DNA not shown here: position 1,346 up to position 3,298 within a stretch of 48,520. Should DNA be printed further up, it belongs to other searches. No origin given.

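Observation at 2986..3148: FGE-fold domains lack the catalytic Cys pair and there is no sulfatase gene in 48 kb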

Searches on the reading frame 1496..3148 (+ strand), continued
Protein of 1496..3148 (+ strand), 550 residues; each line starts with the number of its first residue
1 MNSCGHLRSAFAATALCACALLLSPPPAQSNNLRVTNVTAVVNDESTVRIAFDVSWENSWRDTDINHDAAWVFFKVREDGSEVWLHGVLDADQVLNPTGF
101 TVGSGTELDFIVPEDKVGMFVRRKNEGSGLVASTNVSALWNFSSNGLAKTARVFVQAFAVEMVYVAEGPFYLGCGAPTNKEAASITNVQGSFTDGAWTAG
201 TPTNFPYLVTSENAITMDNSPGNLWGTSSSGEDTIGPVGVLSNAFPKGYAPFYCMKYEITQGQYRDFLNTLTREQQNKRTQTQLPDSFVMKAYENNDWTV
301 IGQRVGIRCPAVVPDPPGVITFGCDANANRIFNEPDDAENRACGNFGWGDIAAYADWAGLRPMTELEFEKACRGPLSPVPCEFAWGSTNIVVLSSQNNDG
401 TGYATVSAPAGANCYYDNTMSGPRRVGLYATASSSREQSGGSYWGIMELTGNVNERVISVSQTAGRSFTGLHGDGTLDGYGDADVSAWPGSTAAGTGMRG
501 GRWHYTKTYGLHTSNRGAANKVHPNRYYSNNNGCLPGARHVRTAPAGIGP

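Call 38: predict_structure(alignment_id=A3)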
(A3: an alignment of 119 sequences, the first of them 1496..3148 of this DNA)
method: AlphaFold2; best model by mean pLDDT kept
length: 550 residues; sequences in the alignment: 119
mean_pLDDT: 90.0   pTM: 0.91
mean pLDDT of the five models: 90.0, 89.8, 89.1, 88.9, 88.7
residues with pLDDT >= 90: 423; 70-90: 71; 50-70: 37; < 50: 19
segments of 3 or more residues with pLDDT < 50: 1-9, 23-28, 529-531
pLDDT, mean of each block of 10 residues (from residue 1): 43 57 47 92 97 93 83 98 97 97 97 98 93 98 96 97 97 80 68 84 82 97 92 94 98 97 98 97 95 82 93 97 97 96 94 98 98 95 94 94 91 90 93 91 95 95 97 97 96 94 81 93 74 76 86
secondary structure, 60 per line:
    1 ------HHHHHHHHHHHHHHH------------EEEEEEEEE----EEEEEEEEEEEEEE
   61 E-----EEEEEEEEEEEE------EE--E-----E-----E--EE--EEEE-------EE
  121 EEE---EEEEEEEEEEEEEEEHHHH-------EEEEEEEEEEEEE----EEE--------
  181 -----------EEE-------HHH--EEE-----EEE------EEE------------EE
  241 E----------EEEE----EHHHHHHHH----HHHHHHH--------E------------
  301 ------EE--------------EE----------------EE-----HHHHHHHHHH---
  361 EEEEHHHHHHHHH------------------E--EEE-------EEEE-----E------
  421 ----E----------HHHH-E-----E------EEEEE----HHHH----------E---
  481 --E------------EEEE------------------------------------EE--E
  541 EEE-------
elements in order: H7-21 E34-42 E47-61 E67-78 E108-111 E119-123 E127-141 H142-145 E153-165 E170-172 E192-194 E207-209 E215-217 E224-226 E239-241 E252-255 H261-268 H273-279 H348-357 E361-364 H365-373 E395-397 E405-408 H436-439 E454-458 H463-466 E496-499 E540-543

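Call 41: fold_search(model_id=the predicted structure, library=pdb)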
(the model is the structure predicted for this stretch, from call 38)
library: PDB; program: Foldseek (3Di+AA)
matches with E <= 10: 871; with E <= 0.001: 31
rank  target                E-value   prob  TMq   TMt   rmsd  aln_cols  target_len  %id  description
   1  6muj_E                8.7e-07  1.00  0.32  0.55   8.5       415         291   17  Formylglycine generating enzyme bound to copper (released 2019-02-27)
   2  6xtq_A                9.2e-07  1.00  0.31  0.51  10.5       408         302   16  Crystal structure reveals non-coordinative binding of O2 to the copper center of the formylglycine-generating enzyme - (released 2021-01-27)
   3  2q17_E                1.4e-06  1.00  0.31  0.53   9.5       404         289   17  Formylglycine Generating Enzyme from Streptomyces coelicolor (released 2008-04-01)
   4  5nyy                  1.5e-06  1.00  0.31  0.55  10.6       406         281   16  Formylglycine generating enzyme from T. curvata in complex with Cd(II) (released 2017-06-07)
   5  6s07_A                1.7e-06  1.00  0.30  0.49  10.5       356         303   17  Structure of formylglycine-generating enzyme at 1.04 A in complex with copper and substrate reveals an acidic pocket f (released 2019-06-26)
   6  2q17_B                1.8e-06  1.00  0.30  0.52   8.6       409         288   17  Formylglycine Generating Enzyme from Streptomyces coelicolor (released 2008-04-01)
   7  2q17_C                2.1e-06  1.00  0.31  0.53   8.4       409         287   17  Formylglycine Generating Enzyme from Streptomyces coelicolor (released 2008-04-01)
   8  6xtp_A                2.4e-06  1.00  0.31  0.52  10.7       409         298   16  Crystal structure reveals non-coordinative binding of O2 to the copper center of the formylglycine-generating enzyme - (released 2021-01-27)
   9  6muj_A                2.4e-06  1.00  0.30  0.52   8.7       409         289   17  Formylglycine generating enzyme bound to copper (released 2019-02-27)
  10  2q17_D                2.6e-06  1.00  0.31  0.53   8.6       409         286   17  Formylglycine Generating Enzyme from Streptomyces coelicolor (released 2008-04-01)
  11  2q17_A                3.9e-06  1.00  0.30  0.51   9.8       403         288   17  Formylglycine Generating Enzyme from Streptomyces coelicolor (released 2008-04-01)
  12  6muj_B                4.6e-06  1.00  0.30  0.51   9.6       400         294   16  Formylglycine generating enzyme bound to copper (released 2019-02-27)
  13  8u42_A                5.1e-06  1.00  0.29  0.35  11.4       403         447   14  OvsA from Halomonas utahensis, a selenoxide synthase involved in ovoselenol biosynthesis (released 2024-07-17)
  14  5nxl                  5.4e-06  1.00  0.29  0.52  11.3       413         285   15  Formylglycine generating enzyme from T. curvata in complex with Ag(I) (released 2017-06-07)
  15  1y4j_A                9.6e-06  1.00  0.28  0.51   9.3       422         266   15  Crystal structure of the paralogue of the human formylglycine generating enzyme (released 2005-02-08)
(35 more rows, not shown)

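Call 58: search_protein_families(library=pfam, proteins=[L061:5130-7235:+, L055:11530-12642:+, L021:6093-7382:+, L035:11540-13063:+, L010:223-1455:+, L080:3233-3778:+], max_evalue=0.01)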
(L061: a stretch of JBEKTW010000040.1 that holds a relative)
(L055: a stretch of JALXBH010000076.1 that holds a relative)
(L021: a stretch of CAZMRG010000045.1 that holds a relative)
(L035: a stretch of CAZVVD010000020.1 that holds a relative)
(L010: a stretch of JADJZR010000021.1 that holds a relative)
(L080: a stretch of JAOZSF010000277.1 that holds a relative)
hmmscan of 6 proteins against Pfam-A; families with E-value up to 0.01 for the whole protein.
L061:5130-7235:+ (702 aa): 1 family
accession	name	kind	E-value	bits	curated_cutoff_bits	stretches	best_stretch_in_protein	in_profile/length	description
PF18962.6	Por_Secre_tail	-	4.2e-06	27.4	27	1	618-698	2-73/75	Secretion system C-terminal sorting domain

L055:11530-12642:+ (371 aa): 1 family
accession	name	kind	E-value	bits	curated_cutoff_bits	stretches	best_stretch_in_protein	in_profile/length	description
PF18962.6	Por_Secre_tail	-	2.7e-08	34.4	27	1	293-368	2-74/75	Secretion system C-terminal sorting domain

L021:6093-7382:+ (430 aa): 1 family
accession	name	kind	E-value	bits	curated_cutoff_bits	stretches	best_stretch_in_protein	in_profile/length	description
PF00404.24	Dockerin_1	-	0.00017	22.1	22.9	1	350-399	2-55/57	Dockerin type I domain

L035:11540-13063:+ (508 aa): 2 families
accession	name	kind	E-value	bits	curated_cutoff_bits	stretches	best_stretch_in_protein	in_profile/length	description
PF16656.11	Pur_ac_phosph_N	-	1.6e-08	35.5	30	0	438-472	62-93/93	Purple acid Phosphatase, N-terminal domain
PF16655.11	PhoD_N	-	0.00015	22.6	30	0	117-147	51-81/90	PhoD-like phosphatase, N-terminal domain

L010:223-1455:+ (411 aa): 0 families

L080:3233-3778:+ (182 aa): 0 families

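Call 59: search_protein_families(library=ncbifam, proteins=[L061:5130-7235:+, L055:11530-12642:+, L021:6093-7382:+, L035:11540-13063:+, L010:223-1455:+, L080:3233-3778:+], max_evalue=0.01)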
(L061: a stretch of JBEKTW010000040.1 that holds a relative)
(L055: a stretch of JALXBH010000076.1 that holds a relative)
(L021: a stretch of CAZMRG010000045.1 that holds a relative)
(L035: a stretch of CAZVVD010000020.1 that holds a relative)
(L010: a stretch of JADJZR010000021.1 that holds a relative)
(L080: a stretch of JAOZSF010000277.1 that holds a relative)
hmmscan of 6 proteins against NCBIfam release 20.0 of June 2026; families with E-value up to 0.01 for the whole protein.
L061:5130-7235:+ (702 aa): 3 families
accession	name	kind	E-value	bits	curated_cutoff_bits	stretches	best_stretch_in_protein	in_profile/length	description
TIGR04183.1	Por_Secre_tail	domain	4.7e-07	29.7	23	1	618-699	2-70/72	T9SS type A sorting domain-containing protein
NF033707.1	T9SS_sortase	equivalog_domain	2.3e-05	22.2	420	1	604-690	988-1078/1095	type IX secretion system sortase PorU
NF038113.1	T9SSA_dep_M36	equivalog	0.0027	15.9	885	1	610-699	788-867/869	T9SS-dependent M36 family metallopeptidase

L055:11530-12642:+ (371 aa): 4 families
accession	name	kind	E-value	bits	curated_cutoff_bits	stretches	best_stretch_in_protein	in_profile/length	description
TIGR04183.1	Por_Secre_tail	domain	5.3e-08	32.7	23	1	293-369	2-71/72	T9SS type A sorting domain-containing protein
NF052323.1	T9SSA_dep_M6i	equivalog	0.00011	20.3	600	1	292-363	960-1031/1043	T9SS-dependent M6-like inactivated metalloprotease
NF038113.1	T9SSA_dep_M36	equivalog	0.0013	17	885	1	291-369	794-868/869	T9SS-dependent M36 family metallopeptidase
NF050177.1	TapA_OM_Porphy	equivalog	0.002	17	500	1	293-369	474-543/544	TapA/TapC family T9SS-dependent outer membrane protein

L021:6093-7382:+ (430 aa): 0 families

L035:11540-13063:+ (508 aa): 2 families
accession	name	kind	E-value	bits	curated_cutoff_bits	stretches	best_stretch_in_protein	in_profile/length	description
NF052399.1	M48_lipo_LoiP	exception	0.00067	19.2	365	0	183-228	79-124/247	metalloprotease LoiP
TIGR02599.1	TIGR02599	subfamily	0.0073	15.6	256.5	0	215-252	46-84/361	Verru_Chthon cassette protein C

L010:223-1455:+ (411 aa): 0 families

L080:3233-3778:+ (182 aa): 0 families

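Call 65: find_encoding_contigs(protein=P0006, flank=10000, max_places=2)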
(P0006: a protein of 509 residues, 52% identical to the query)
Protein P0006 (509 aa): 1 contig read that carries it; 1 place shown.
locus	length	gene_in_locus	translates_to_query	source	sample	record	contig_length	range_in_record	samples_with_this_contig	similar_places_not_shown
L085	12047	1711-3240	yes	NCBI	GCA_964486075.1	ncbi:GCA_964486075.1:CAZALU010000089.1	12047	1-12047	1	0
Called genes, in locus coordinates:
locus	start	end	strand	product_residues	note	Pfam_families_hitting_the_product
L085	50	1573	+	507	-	PF03781:FGE-sulfatase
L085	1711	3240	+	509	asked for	PF03781:FGE-sulfatase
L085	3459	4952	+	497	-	PF03781:FGE-sulfatase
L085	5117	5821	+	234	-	-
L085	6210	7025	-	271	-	PF00588:SpoU_methylase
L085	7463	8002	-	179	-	PF00857:Isochorismatase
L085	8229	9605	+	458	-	PF02386:TrkH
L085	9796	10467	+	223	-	PF01370:Epimerase (weak), PF02254:TrkA_N, PF02737:3HCDH_N (weak), PF03446:NAD_binding_2 (weak), PF03807:F420_oxidored (weak), PF13450:NAD_binding_8 (weak), PF22660:RS_preATP-grasp-like (weak), PF02080:TrkA_C, +5 more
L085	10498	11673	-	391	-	-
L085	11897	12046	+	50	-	?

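Call 66: find_encoding_contigs(protein=P0005, flank=10000, max_places=2)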
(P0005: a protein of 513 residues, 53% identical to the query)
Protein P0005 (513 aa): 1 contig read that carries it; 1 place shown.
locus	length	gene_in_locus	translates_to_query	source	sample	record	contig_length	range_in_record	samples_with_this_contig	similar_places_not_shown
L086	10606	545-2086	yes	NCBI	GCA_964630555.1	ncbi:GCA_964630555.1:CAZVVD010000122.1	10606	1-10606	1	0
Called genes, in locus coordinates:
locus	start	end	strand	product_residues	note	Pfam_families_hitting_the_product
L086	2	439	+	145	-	?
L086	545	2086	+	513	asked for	PF03781:FGE-sulfatase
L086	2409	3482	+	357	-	PF24316:Tli3 (faint), PF13859:BNR_3, PF13088:BNR_2, PF02012:BNR (faint)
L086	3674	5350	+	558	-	PF02310:B12-binding (weak), PF04055:Radical_SAM, PF13311:DUF4080 (weak)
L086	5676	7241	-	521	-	PF16126:DUF4838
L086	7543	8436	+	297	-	PF00303:Thymidylat_synt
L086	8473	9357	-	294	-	PF00231:ATP-synt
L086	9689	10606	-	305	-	?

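Call 71: fold_search(model_id=the predicted structure, library=viral)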
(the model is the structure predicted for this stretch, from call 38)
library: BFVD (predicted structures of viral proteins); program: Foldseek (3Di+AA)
matches with E <= 10: 593; with E <= 0.001: 1
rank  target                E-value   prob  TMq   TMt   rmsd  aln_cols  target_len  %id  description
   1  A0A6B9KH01            7.4e-04  0.99  0.16  0.34  15.5       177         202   10  Uncharacterized protein [Atrato Sobemo-like virus 4]
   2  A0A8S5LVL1            2.6e-03  0.06  0.06  0.08  32.0       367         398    8  Uncharacterized protein [Siphoviridae sp. ctFn287]
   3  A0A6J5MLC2            2.8e-03  0.47  0.09  0.08  11.2       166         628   11  Uncharacterized protein [uncultured Caudovirales phage]
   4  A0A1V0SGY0            7.8e-03  0.63  0.11  0.10  16.0       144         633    9  Collagen triple helix repeat motif-containing protein [Hokovirus HKV1]
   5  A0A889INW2            8.7e-03  0.38  0.11  0.24  10.4       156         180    9  Uncharacterized protein [Evros sobemo-like virus]
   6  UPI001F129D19         1.0e-02  0.13  0.07  0.06  15.6       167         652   10  (no name look-up for this kind of identifier)
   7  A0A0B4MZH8            1.4e-02  0.25  0.08  0.12  18.0       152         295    9  Uncharacterized protein [Streptococcus phage SOCP]
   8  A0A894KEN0            1.6e-02  0.16  0.08  0.15  16.8       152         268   11  (no name in the UniProt tables at hand)
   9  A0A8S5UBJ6            1.7e-02  0.77  0.12  0.33  11.4       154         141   13  Uncharacterized protein [Caudovirales sp. ctcT39]
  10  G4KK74                2.1e-02  0.15  0.09  0.09  25.8       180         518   11  (no name in the UniProt tables at hand)
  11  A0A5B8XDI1            2.4e-02  0.23  0.10  0.16  11.3       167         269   11  Uncharacterized protein [Mortimer virus]
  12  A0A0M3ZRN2            3.3e-02  0.30  0.09  0.23  10.5       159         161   10  Interleukin binding protein [Turkeypox virus]
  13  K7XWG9                3.5e-02  0.08  0.07  0.16  17.1       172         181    8  EORF11 [Rat cytomegalovirus (isolate England)]
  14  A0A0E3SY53            3.7e-02  0.23  0.11  0.08  13.9       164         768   13  B20 [Rat cytomegalovirus (isolate England)]
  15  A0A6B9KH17            3.7e-02  0.21  0.11  0.19  12.0       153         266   12  Uncharacterized protein [Atrato Sobemo-like virus 1]
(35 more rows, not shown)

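Call 80: search_protein_families(library=pfam, proteins=[L065:11613-12749:+, L072:1655-2986:+, L062:2050-3702:+, L077:11695-12561:+, L043:13100-14215:+, L069:2807-3238:+, L045:11443-11892:+, L016:2830-5226:+, L030:4306-6186:+, L014:7710-9374:+], max_evalue=0.01)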
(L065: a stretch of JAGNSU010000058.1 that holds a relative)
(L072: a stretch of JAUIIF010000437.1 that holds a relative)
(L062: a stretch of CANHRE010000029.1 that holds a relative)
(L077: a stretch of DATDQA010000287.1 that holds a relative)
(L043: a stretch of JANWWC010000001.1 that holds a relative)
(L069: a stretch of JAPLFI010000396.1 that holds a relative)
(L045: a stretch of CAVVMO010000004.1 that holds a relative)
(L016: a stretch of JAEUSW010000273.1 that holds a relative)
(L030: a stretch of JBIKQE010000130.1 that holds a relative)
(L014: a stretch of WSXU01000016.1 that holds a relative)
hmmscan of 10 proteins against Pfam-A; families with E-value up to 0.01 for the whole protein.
L065:11613-12749:+ (379 aa): 0 families

L072:1655-2986:+ (444 aa): 1 family
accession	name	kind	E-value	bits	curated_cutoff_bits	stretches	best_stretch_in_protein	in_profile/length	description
PF18962.6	Por_Secre_tail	-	0.0001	23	27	1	364-439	1-73/75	Secretion system C-terminal sorting domain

L062:2050-3702:+ (551 aa): 1 family
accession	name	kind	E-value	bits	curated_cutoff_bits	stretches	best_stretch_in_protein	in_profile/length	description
PF18962.6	Por_Secre_tail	-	8.7e-05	23.2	27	1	480-548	4-75/75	Secretion system C-terminal sorting domain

L077:11695-12561:+ (289 aa): 0 families

L043:13100-14215:+ (372 aa): 2 families
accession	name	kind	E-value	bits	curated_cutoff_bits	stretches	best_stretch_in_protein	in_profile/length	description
PF18962.6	Por_Secre_tail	-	6.2e-11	42.9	27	1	303-370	1-75/75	Secretion system C-terminal sorting domain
PF22732.2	MSL3_chromo-like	-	0.0052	17.2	28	0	87-99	3-15/78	MSL3 chromodomain-like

L069:2807-3238:+ (144 aa): 3 families
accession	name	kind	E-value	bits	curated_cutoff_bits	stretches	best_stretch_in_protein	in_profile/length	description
PF18962.6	Por_Secre_tail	-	2.6e-11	44.1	27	1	66-139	2-72/75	Secretion system C-terminal sorting domain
PF13585.12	CHU_C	-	0.0016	19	27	1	74-131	14-72/86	CHU_C Type IX secretion signal domain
PF13860.13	FlgD_ig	-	0.0042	17.5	27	1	83-131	22-75/79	FlgD Ig-like domain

L045:11443-11892:+ (150 aa): 2 families
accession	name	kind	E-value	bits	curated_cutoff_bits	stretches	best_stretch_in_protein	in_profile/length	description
PF18962.6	Por_Secre_tail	-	1.7e-11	44.7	27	1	73-147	3-74/75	Secretion system C-terminal sorting domain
PF13585.12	CHU_C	-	0.00073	20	27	1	86-144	23-80/86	CHU_C Type IX secretion signal domain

L016:2830-5226:+ (799 aa): 0 families

L030:4306-6186:+ (627 aa): 7 families
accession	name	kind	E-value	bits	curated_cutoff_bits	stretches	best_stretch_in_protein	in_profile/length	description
PF00041.27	fn3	-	1e-16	61.3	25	2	342-412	2-69/84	Fibronectin type III domain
PF16656.11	Pur_ac_phosph_N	-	2.9e-10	41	30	2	344-433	2-93/93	Purple acid Phosphatase, N-terminal domain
PF18962.6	Por_Secre_tail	-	1.1e-09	38.9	27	1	549-616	2-67/75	Secretion system C-terminal sorting domain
PF25059.1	FN3_DSCAM-DSCAML_C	-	5e-06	27.2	39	0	369-424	23-77/89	DSCAM/DSCAML C-terminal Fn3-like domain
PF21605.3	CRLF2-like_D2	-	0.0012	19.3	27.3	0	343-413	4-71/94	Cytokine receptor-like factor 2-like, D2 domain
PF25788.1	Ig_Rha78A_N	-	0.0031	18.2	27.4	0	465-535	34-102/105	Rha78A-like, N-terminal immunoglobulin domain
PF09294.16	Interfer-bind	-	0.0099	16.6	21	0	364-427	39-97/104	Interferon-alpha/beta receptor, fibronectin type III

L014:7710-9374:+ (555 aa): 1 family
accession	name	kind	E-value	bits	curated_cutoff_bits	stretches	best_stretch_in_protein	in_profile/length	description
PF18962.6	Por_Secre_tail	-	2.8e-06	27.9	27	1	490-554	8-75/75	Secretion system C-terminal sorting domain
